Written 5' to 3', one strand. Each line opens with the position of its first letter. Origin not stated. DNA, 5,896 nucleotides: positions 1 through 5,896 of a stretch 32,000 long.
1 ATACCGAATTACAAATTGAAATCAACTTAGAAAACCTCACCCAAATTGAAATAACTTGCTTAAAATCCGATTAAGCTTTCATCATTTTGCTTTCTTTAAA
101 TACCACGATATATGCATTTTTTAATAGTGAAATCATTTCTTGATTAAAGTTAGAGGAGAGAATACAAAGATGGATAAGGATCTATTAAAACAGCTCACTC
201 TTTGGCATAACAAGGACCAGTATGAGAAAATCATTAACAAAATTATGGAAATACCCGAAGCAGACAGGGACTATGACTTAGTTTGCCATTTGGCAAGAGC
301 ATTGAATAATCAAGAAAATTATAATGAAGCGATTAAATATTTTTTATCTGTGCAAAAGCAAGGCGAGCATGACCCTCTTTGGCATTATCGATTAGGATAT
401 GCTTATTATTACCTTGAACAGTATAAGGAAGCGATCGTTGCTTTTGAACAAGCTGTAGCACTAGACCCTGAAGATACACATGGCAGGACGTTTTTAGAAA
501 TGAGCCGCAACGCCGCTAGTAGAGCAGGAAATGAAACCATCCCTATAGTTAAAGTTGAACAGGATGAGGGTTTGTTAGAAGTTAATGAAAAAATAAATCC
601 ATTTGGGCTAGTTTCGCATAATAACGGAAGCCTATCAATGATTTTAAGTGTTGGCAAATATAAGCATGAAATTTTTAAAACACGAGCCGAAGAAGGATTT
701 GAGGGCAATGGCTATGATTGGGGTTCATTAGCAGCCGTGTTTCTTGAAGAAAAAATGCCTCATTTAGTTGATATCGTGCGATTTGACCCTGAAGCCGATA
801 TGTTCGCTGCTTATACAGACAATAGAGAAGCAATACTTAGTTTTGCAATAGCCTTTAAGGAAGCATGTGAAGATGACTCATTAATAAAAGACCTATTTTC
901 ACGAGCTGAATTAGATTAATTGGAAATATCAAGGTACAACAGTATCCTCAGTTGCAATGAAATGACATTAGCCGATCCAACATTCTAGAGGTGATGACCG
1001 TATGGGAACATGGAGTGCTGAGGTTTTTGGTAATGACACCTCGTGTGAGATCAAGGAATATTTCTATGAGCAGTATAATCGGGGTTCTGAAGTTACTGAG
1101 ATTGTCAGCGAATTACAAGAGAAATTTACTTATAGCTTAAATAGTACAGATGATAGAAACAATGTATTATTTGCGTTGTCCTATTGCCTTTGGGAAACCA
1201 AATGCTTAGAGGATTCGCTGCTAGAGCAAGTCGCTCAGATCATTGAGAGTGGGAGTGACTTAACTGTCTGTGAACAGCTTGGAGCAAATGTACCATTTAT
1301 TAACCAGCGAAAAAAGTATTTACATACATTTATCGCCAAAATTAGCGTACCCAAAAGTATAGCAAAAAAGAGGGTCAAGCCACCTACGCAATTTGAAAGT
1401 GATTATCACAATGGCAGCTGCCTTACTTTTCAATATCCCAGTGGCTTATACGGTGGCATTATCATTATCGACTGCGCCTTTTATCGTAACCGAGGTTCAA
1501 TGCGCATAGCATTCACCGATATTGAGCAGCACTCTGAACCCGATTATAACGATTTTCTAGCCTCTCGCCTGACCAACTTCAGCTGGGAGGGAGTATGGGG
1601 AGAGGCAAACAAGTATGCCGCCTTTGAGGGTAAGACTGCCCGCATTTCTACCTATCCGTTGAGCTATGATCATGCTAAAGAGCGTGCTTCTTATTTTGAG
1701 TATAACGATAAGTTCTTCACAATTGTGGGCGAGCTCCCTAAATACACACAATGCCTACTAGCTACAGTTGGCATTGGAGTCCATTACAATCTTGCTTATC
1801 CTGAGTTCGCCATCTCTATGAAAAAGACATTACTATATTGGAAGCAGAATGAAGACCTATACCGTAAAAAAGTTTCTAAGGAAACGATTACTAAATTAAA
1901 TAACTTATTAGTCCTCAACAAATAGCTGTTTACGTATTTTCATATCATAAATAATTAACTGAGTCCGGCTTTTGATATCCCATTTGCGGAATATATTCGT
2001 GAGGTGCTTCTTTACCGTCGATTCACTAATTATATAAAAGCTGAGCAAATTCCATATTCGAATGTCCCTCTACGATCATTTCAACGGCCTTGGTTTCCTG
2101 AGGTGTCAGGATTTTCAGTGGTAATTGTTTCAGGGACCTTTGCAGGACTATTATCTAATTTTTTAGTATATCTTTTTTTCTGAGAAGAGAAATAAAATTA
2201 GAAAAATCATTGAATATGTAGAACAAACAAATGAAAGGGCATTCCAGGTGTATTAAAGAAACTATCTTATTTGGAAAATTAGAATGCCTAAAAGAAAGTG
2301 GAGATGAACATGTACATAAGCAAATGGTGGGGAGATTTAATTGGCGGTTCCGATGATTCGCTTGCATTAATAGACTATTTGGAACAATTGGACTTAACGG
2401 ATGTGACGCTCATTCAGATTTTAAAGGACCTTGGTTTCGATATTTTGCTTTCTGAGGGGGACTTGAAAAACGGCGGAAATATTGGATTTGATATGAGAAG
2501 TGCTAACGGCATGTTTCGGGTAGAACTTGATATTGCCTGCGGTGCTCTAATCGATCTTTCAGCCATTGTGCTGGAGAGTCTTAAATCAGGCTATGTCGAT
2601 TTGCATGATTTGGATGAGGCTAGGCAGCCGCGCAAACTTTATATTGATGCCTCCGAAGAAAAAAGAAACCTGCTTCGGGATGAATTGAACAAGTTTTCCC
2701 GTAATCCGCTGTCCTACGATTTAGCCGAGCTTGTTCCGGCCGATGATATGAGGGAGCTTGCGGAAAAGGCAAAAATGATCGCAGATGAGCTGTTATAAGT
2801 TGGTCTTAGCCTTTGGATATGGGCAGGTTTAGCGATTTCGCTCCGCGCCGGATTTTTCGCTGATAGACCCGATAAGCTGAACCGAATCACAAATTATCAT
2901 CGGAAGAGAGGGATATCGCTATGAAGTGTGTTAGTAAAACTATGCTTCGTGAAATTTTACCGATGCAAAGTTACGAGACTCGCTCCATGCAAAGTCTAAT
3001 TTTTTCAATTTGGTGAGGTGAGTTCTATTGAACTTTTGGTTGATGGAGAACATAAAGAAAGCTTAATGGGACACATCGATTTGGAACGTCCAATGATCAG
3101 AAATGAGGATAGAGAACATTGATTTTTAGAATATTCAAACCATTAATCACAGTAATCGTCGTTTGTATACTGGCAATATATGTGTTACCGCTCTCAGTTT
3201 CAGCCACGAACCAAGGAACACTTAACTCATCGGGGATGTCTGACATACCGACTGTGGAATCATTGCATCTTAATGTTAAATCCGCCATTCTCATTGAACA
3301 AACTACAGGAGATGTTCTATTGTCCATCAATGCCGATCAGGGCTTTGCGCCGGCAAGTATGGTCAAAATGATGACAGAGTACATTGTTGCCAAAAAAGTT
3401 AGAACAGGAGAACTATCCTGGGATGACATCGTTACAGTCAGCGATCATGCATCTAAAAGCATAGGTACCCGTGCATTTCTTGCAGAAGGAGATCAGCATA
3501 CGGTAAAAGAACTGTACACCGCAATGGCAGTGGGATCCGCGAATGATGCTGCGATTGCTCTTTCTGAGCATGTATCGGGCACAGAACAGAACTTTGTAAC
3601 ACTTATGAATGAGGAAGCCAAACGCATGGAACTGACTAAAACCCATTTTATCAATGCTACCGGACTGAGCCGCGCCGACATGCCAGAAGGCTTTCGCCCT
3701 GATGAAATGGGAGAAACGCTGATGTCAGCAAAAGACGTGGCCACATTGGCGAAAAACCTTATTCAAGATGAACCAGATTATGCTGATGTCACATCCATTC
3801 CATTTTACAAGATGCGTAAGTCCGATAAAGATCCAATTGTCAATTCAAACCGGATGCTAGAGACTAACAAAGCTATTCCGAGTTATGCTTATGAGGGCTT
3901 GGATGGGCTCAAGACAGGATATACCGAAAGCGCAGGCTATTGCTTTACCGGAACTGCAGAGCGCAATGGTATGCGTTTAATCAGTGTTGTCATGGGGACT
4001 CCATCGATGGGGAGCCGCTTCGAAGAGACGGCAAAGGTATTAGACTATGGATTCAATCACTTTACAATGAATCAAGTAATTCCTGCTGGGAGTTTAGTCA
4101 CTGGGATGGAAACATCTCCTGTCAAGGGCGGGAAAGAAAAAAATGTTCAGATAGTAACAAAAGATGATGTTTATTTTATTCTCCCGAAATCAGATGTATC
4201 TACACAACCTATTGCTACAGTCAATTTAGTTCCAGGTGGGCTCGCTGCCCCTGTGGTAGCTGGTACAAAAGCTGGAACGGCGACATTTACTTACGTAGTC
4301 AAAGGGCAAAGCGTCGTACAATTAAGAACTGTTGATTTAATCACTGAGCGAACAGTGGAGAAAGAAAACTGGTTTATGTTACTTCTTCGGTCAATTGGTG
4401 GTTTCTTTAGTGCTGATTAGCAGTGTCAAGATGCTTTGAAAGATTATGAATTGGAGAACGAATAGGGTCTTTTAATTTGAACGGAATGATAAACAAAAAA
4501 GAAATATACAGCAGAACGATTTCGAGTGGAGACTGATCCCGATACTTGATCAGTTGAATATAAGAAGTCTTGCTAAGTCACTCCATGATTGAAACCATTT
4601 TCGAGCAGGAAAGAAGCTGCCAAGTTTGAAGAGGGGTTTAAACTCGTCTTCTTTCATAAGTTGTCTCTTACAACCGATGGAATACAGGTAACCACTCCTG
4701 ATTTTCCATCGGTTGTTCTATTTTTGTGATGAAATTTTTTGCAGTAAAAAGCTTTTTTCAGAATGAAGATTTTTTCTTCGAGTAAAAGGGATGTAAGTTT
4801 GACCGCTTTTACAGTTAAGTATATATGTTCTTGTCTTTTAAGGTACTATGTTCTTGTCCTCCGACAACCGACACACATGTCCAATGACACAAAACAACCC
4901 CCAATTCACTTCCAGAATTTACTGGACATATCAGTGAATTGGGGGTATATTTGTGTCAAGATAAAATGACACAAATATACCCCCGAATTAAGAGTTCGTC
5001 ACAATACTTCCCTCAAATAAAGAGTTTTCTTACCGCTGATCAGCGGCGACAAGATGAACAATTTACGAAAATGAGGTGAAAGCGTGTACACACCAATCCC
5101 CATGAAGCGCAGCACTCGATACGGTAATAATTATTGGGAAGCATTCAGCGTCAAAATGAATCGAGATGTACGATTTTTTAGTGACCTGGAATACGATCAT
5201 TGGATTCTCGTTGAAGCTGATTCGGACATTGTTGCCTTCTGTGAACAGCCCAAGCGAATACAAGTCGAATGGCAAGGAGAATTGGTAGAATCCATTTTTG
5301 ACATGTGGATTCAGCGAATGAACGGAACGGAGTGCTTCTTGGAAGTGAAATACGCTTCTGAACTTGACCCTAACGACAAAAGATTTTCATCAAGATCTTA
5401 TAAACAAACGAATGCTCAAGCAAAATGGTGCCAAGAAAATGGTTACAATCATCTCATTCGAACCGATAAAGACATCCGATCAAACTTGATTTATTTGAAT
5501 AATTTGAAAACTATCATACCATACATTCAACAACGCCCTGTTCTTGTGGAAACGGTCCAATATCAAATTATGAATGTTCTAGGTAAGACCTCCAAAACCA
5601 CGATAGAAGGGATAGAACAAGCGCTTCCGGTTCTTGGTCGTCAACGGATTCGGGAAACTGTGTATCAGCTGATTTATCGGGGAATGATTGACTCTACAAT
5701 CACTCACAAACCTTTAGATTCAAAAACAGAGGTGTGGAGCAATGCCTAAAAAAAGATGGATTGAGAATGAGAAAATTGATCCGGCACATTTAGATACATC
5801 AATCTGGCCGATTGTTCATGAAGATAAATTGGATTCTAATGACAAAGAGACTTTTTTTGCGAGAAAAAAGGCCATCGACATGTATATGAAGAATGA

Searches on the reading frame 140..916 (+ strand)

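Call 6: search_protein_families(library=pfam, proteins=[window:140-916:+], max_evalue=0.001)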
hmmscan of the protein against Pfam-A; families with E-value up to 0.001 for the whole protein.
window:140-916:+ (259 aa): 14 families
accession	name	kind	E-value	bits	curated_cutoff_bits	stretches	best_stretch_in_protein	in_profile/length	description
PF15595.11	Imm51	-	7.1e-30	103.4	29.8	1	156-257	2-103/104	Immunity protein 51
PF00515.34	TPR_1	-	1.7e-13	50.2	27.8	1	82-112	4-34/34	Tetratricopeptide repeat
PF07719.23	TPR_2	-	1.6e-11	43.9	27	1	80-112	2-34/34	Tetratricopeptide repeat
PF13181.12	TPR_8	-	4.1e-10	39.4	25.7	1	83-112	5-34/34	Tetratricopeptide repeat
PF13428.12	TPR_14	-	2.3e-07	31.2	23.5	0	82-114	4-36/44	Tetratricopeptide repeat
PF13432.12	TPR_16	-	4.1e-07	30.8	32.7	1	51-112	3-64/65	Tetratricopeptide repeat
PF12895.13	ANAPC3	-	4.2e-06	27.4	27.2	1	32-104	12-81/82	Anaphase-promoting complex, cyclosome, subunit 3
PF14559.12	TPR_19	-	7e-06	26.7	25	0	93-114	5-26/68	Tetratricopeptide repeat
PF13174.12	TPR_6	-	9.3e-06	26.4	26.3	0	83-111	4-32/33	Tetratricopeptide repeat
PF13414.12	TPR_11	-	1.3e-05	25.2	26.8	1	86-112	1-27/42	TPR repeat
PF13176.12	TPR_7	-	2.7e-05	24.4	27.9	0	83-112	3-34/36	Tetratricopeptide repeat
PF13374.12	TPR_10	-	3e-05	24.3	27.5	0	85-108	8-31/42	Tetratricopeptide repeat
PF13424.12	TPR_12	-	6.1e-05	23.6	30.1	1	50-110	8-76/77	Tetratricopeptide repeat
PF23914.1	TPR_CcmH_CycH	-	0.00025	21.4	42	0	73-114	45-85/158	Cytochrome c-type biogenesis protein H TPR domain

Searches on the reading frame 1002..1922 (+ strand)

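Call 6: search_protein_families(library=pfam, proteins=[window:1002-1922:+], max_evalue=0.001)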
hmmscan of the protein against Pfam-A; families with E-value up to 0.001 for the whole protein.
window:1002-1922:+ (307 aa): 0 families

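Call 98: search_protein_families(library=pfam, proteins=[window:1002-1922:+], max_evalue=1)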
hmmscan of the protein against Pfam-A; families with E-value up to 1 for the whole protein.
window:1002-1922:+ (307 aa): 1 family
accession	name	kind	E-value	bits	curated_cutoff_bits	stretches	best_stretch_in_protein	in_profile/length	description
PF14078.11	DUF4259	-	0.085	14.1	22.8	1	2-40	1-38/133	Domain of unknown function (DUF4259)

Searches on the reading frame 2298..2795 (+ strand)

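Call 6: search_protein_families(library=pfam, proteins=[window:2298-2795:+], max_evalue=0.001)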
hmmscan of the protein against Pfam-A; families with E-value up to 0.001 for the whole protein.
window:2298-2795:+ (166 aa): 1 family
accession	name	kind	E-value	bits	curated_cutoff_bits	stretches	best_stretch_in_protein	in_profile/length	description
PF15583.11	Imm68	-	9e-49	166.1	29.6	1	6-165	1-152/152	Immunity protein 68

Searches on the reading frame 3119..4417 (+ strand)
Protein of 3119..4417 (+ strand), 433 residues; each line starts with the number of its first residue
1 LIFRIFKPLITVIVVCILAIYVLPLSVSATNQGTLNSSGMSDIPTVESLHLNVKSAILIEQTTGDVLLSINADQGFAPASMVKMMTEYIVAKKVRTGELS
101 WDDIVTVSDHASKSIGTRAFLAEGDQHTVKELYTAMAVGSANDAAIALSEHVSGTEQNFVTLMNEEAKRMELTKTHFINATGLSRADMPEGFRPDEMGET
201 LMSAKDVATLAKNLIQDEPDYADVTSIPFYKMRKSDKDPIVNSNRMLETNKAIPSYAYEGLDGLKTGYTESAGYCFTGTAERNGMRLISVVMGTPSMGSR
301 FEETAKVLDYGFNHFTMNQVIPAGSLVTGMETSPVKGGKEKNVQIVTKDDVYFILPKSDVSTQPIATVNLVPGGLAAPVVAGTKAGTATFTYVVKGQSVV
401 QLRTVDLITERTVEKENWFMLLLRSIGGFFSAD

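Call 6: search_protein_families(library=pfam, proteins=[window:3119-4417:+], max_evalue=0.001)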
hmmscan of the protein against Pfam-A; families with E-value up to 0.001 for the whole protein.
window:3119-4417:+ (433 aa): 3 families
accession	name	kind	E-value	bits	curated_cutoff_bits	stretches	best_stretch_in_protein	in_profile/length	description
PF00768.25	Peptidase_S11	-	2.5e-64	217.5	27.6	1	47-295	6-238/239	D-alanyl-D-alanine carboxypeptidase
PF13354.11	Beta-lactamase2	-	1.6e-15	57.5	22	1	59-218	4-150/214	Beta-lactamase enzyme family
PF07943.18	PBP5_C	-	2.6e-11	44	21.2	1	315-415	1-91/91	Penicillin-binding protein 5, C-terminal domain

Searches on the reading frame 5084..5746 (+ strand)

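Call 6: search_protein_families(library=pfam, proteins=[window:5084-5746:+], max_evalue=0.001)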
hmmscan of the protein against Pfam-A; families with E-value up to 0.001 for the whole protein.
window:5084-5746:+ (221 aa): 1 family
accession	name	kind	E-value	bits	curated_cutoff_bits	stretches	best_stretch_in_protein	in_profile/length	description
PF08722.17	Tn7_TnsA-like_N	-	8.7e-08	33.1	26.5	1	46-128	1-85/85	TnsA-like endonuclease N terminal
